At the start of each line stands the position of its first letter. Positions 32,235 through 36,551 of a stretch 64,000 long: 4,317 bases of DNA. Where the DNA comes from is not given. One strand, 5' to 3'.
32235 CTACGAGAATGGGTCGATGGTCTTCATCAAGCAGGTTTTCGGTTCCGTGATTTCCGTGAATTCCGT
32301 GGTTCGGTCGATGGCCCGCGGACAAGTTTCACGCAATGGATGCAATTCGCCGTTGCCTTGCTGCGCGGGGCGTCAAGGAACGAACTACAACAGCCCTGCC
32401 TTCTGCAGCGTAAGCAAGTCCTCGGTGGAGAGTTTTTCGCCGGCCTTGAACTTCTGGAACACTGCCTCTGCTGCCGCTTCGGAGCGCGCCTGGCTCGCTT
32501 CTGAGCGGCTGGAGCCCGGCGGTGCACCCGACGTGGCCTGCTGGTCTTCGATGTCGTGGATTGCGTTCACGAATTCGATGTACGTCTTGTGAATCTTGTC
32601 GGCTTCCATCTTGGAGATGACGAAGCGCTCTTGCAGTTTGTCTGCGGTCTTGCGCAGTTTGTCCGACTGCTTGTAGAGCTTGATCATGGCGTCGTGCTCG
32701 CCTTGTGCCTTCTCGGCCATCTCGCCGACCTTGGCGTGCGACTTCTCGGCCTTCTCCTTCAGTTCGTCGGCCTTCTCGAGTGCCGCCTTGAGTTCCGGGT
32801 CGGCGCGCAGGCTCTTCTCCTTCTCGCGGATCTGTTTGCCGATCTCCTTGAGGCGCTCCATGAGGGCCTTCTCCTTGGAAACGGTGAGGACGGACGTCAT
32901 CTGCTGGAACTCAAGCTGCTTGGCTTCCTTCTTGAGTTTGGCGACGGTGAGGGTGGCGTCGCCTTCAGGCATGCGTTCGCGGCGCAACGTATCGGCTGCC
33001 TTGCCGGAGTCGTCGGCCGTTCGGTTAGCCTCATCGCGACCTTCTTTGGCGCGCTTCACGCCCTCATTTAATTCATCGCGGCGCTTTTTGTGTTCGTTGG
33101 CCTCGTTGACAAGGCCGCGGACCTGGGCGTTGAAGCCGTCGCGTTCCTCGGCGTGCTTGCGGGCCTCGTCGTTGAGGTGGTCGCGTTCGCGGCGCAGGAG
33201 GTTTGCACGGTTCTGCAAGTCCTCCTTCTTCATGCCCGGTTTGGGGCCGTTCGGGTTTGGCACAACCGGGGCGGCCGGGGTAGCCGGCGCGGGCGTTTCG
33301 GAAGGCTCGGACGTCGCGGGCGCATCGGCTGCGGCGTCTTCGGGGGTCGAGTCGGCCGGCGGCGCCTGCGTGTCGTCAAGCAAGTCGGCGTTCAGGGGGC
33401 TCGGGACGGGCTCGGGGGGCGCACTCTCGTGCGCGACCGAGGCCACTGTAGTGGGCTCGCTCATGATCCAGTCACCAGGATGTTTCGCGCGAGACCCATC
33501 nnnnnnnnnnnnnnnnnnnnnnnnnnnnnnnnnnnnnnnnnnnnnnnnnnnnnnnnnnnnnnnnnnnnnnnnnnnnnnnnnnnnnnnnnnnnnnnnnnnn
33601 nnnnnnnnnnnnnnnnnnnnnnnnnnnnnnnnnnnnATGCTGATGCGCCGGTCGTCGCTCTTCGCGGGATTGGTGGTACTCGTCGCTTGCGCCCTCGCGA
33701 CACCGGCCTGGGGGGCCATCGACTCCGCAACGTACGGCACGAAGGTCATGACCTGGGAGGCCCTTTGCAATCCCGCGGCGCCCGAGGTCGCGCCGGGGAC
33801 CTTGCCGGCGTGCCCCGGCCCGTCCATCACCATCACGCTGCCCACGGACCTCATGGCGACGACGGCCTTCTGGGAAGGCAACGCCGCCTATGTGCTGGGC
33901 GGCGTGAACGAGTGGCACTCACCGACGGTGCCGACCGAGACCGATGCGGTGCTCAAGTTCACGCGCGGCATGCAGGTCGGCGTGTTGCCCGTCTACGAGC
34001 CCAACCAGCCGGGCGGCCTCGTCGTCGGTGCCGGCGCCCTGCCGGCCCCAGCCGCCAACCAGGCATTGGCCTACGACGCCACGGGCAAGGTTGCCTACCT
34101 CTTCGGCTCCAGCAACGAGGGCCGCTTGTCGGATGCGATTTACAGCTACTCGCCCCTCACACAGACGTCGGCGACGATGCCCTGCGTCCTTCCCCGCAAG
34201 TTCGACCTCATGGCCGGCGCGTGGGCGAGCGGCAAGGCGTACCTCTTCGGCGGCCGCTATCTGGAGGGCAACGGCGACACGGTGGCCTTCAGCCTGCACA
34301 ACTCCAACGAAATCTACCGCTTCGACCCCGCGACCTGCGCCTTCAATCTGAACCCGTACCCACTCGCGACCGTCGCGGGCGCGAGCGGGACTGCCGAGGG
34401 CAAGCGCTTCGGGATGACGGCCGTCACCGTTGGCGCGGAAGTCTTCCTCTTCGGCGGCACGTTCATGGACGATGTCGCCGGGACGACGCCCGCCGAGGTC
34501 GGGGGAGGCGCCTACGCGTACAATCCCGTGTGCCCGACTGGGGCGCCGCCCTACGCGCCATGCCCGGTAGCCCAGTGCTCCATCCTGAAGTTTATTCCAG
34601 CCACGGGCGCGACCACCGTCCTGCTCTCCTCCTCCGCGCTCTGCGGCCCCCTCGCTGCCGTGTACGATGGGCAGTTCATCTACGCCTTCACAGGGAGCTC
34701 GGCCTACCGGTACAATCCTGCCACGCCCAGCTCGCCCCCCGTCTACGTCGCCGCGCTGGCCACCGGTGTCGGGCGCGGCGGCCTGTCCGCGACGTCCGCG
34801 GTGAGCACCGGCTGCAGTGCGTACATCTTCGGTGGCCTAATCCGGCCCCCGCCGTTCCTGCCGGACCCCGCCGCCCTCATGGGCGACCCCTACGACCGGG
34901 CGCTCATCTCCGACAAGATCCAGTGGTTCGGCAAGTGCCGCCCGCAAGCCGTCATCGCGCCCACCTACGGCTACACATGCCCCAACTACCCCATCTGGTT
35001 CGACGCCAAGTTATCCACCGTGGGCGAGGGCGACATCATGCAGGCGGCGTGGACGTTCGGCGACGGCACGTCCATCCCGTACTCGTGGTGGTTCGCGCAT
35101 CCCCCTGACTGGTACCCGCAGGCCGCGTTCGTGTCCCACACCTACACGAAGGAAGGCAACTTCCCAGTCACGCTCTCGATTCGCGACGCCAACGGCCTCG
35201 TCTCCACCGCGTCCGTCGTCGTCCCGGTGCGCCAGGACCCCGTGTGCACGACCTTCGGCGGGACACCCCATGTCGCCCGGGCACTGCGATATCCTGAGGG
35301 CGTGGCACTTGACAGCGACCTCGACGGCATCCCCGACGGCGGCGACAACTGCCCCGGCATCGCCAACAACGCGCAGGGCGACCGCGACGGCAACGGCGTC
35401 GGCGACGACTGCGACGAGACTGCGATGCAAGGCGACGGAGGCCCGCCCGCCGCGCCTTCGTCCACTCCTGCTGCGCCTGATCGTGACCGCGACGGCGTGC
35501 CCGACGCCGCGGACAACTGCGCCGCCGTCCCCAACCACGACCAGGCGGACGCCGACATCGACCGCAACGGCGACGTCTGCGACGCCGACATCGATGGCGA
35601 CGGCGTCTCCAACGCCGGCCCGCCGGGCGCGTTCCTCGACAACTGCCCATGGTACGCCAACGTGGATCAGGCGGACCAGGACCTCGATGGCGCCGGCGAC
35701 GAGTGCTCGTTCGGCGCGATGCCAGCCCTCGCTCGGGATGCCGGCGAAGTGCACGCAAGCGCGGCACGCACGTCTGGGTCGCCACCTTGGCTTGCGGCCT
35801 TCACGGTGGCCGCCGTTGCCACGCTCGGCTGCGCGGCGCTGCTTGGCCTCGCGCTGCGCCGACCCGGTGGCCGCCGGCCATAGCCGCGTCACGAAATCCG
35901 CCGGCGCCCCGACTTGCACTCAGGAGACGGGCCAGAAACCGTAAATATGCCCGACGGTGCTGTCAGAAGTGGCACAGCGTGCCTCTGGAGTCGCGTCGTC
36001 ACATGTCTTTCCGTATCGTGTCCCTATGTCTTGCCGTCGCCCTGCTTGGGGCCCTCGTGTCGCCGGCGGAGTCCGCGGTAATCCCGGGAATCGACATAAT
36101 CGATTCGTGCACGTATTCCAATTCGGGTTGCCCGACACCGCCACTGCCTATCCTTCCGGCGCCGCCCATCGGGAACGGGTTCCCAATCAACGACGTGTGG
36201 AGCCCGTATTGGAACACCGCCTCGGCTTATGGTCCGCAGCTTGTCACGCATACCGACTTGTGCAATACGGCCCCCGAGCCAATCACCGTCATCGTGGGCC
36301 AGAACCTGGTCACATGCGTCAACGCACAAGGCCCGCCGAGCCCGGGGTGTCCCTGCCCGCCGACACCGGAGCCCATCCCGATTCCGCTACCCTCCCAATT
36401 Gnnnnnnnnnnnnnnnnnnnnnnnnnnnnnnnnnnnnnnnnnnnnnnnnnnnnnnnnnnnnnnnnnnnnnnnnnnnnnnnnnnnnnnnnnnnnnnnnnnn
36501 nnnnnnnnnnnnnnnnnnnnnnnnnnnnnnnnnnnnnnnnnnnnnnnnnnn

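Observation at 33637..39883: Tandem array of three type-I membrane proteins built from thrombospondin type-3 repeats, two with Kelch propeller plus PKD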

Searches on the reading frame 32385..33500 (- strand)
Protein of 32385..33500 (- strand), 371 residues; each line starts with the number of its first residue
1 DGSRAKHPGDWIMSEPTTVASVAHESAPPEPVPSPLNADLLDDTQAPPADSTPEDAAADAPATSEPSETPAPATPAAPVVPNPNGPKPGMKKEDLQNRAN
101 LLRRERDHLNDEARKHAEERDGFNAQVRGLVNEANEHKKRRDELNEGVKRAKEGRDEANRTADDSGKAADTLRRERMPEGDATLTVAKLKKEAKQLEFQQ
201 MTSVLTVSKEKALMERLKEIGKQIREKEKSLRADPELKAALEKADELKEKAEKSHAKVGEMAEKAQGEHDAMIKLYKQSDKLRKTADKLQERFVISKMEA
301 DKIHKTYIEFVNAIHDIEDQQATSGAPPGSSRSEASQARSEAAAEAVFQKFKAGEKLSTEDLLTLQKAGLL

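Call 18: search_protein_families(library=pfam, proteins=[window:32385-33500:-], max_evalue=0.0001)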
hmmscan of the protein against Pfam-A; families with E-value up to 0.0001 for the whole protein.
window:32385-33500:- (371 aa): 1 family
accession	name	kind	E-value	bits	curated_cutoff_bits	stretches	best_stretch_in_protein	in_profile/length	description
PF23435.1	DUF7121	-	3.7e-42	145.2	29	1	92-371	34-307/307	Family of unknown function (DUF7121)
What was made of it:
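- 32385..33500 (-): Conserved left flank of the island: a DUF7121 coiled-coil protein, transcribed divergently from A. Pfam 145 bits (call 18).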

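Call 32: search_protein_families(library=ncbifam, proteins=[window:32385-33500:-], max_evalue=0.01)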
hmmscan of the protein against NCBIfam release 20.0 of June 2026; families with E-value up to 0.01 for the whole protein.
window:32385-33500:- (371 aa): 0 families

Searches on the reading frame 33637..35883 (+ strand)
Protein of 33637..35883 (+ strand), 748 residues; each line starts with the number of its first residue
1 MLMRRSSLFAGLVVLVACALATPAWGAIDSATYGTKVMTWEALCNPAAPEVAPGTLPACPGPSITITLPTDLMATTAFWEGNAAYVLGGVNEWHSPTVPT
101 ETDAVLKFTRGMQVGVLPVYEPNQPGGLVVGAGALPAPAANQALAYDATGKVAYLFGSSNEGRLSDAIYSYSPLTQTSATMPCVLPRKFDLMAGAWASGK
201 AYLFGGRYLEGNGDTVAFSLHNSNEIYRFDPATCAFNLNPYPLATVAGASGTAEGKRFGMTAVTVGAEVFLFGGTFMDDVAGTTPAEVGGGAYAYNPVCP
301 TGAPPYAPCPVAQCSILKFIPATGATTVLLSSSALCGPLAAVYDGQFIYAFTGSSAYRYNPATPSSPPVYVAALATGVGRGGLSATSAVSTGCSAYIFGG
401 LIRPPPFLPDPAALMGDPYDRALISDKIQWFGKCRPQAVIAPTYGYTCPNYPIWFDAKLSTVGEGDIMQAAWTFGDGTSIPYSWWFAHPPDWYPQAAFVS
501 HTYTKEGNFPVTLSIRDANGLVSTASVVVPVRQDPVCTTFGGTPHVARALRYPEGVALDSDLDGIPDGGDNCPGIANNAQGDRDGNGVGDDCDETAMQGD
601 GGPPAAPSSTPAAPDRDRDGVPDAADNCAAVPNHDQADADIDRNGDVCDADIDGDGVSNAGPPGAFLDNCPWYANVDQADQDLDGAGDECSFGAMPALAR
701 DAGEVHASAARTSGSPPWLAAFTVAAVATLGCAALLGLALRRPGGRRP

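Call 3: search_protein_families(library=pfam, proteins=[window:33637-35883:+], max_evalue=0.01)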
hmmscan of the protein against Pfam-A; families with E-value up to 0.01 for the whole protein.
window:33637-35883:+ (748 aa): 8 families
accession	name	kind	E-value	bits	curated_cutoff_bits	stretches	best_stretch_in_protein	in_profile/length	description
PF02412.23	TSP_3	-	3e-16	59.2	25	3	637-678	1-36/36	Thrombospondin type 3 repeat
PF18911.6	PKD_4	-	1.4e-12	47.9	27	1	436-529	4-83/85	PKD domain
PF00801.26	PKD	-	1.7e-10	41.2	23.5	1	445-528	9-78/80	PKD domain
PF24681.1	Kelch_KLHDC2_KLHL20_DRC7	-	1.6e-08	34.6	50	2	149-275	7-122/221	KLHDC2/KLHL20/DRC7 Kelch-repeats domain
PF13964.12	Kelch_6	-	8.7e-05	22.8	25.3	0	150-178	12-40/50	Kelch motif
PF13418.12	Kelch_4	-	0.00016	22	21.6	0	198-234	12-39/49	Galactose oxidase, central domain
PF24981.1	Beta-prop_ATRN-LZTR1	-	0.00026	20.8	50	1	137-274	146-279/289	Attractin/LZTR1 beta-propeller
PF00045.24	Hemopexin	-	0.0049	17.2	21.3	0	340-371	3-33/45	Hemopexin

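Call 11: find_related_loci(query=window:33637-35883:+, collection=genome_contigs, flank=10000)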
Query window:33637-35883:+ (748 aa) in genome_contigs; peptide patterns used: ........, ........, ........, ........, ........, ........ (x = any residue, [..] = any of these).
38 stretches matched a pattern; 2 encode a relative of the query (tblastn E <= 1e-3); 2 distinct loci.
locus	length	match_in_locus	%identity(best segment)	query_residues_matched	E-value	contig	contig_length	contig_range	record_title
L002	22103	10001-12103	51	66-748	0e+0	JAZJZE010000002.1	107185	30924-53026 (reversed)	MAG: bacterium isolate ADI_H2L1_1_122_18_3-bin012 ADIH2L11_B012_0_000000000002, whole genome shotgun sequence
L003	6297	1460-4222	42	550-690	2e-12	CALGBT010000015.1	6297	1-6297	MAG TPA_asm: uncultured proteobacterium isolate ERR2206791_bin.31_CONCOCT_v1.1_MAG genome assembly, contig: ERZ890953.37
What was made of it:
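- Tried and rejected: The genome-collection scan gave one true relative, L002, and one TSP_3-only hit (call 11).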

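Call 14: search_protein_families(library=pfam, proteins=[L002:7080-9563:+, L002:9638-12094:+, L002:11917-13488:+, L002:13585-19029:+, L002:17-5533:+, L002:5892-6941:-, L002:20218-22062:-], max_evalue=0.001)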
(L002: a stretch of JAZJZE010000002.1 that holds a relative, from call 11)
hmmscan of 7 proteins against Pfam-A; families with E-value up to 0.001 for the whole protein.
L002:7080-9563:+ (827 aa): 6 families
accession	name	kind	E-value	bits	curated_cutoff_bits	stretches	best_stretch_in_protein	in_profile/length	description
PF02412.23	TSP_3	-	3.7e-15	55.7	25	1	714-754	2-36/36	Thrombospondin type 3 repeat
PF18911.6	PKD_4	-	1.2e-08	35.3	27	1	512-592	14-77/85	PKD domain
PF00801.26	PKD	-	2.8e-08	34.1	23.5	1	514-591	13-73/80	PKD domain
PF24681.1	Kelch_KLHDC2_KLHL20_DRC7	-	3.9e-08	33.3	50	1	193-301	42-143/221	KLHDC2/KLHL20/DRC7 Kelch-repeats domain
PF13418.12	Kelch_4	-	1.9e-05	25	21.6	0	260-307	11-48/49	Galactose oxidase, central domain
PF13964.12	Kelch_6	-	0.00046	20.5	25.3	0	405-428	6-24/50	Kelch motif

L002:9638-12094:+ (818 aa): 5 families
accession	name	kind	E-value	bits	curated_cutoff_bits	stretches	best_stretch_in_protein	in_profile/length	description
PF02412.23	TSP_3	-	3.7e-20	71.7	25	2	709-749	2-36/36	Thrombospondin type 3 repeat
PF24681.1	Kelch_KLHDC2_KLHL20_DRC7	-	6.3e-08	32.6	50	1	191-338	45-181/221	KLHDC2/KLHL20/DRC7 Kelch-repeats domain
PF13964.12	Kelch_6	-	1.1e-07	32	25.3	0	318-355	5-35/50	Kelch motif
PF18911.6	PKD_4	-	2.3e-06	28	27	1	503-586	11-76/85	PKD domain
PF00801.26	PKD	-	1e-05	25.9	23.5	1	508-585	13-72/80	PKD domain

L002:11917-13488:+ (523 aa): 1 family
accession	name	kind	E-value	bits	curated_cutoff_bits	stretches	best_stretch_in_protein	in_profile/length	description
PF02412.23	TSP_3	-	9.7e-17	60.8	25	3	395-438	4-36/36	Thrombospondin type 3 repeat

L002:13585-19029:+ (1814 aa): 4 families
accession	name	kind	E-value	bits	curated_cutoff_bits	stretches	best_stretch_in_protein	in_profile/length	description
PF13517.12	FG-GAP_3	-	5.7e-17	62.5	26.9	1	214-286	1-60/61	FG-GAP-like repeat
PF02412.23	TSP_3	-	3.8e-15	55.7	25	2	1696-1736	2-36/36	Thrombospondin type 3 repeat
PF01839.29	FG-GAP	-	1.4e-09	38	22.1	0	470-490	5-25/37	FG-GAP repeat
PF16743.10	PliI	-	0.00075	19.6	27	0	336-358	65-87/123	Periplasmic lysozyme inhibitor of I-type lysozyme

L002:17-5533:+ (1838 aa): 3 families
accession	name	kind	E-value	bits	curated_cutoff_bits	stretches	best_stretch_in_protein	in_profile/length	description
PF02369.22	Big_1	-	3.5e-26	91.6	34.9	3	1642-1710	20-91/93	Bacterial Ig-like domain (group 1)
PF09134.16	Invasin_D3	-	7.3e-08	33.3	33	2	1623-1710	4-92/98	Invasin, domain 3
PF10989.13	DUF2808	-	0.00028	21.4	25.3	0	914-939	99-124/146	Protein of unknown function (DUF2808)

L002:5892-6941:- (349 aa): 1 family
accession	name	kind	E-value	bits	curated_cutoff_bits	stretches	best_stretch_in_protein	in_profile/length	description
PF23435.1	DUF7121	-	2.8e-45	155.5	29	1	69-349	33-307/307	Family of unknown function (DUF7121)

L002:20218-22062:- (614 aa): 0 families

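Call 32: search_protein_families(library=ncbifam, proteins=[window:33637-35883:+], max_evalue=0.01)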
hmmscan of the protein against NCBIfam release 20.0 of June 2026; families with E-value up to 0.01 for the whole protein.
window:33637-35883:+ (748 aa): 2 families
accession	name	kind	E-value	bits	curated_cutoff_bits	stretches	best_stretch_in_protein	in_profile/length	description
NF047638.1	throspo3_MtsC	equivalog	2.8e-25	89.1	350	2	612-690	192-264/428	cell-cell cohesion MYXO-CTERM protein MtsC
NF045500.1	Omp28_seleno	equivalog_domain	3.8e-14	52.9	200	3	614-649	273-308/377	Omp28-related selenoprotein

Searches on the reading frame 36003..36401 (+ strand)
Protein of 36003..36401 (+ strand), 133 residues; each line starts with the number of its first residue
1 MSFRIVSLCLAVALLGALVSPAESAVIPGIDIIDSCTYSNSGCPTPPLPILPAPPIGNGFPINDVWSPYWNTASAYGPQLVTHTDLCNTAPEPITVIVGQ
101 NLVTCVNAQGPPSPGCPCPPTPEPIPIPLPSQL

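Call 46: search_protein_families(library=pfam, proteins=[window:36003-36401:+], max_evalue=1)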
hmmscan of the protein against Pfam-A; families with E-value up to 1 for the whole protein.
window:36003-36401:+ (133 aa): 0 families
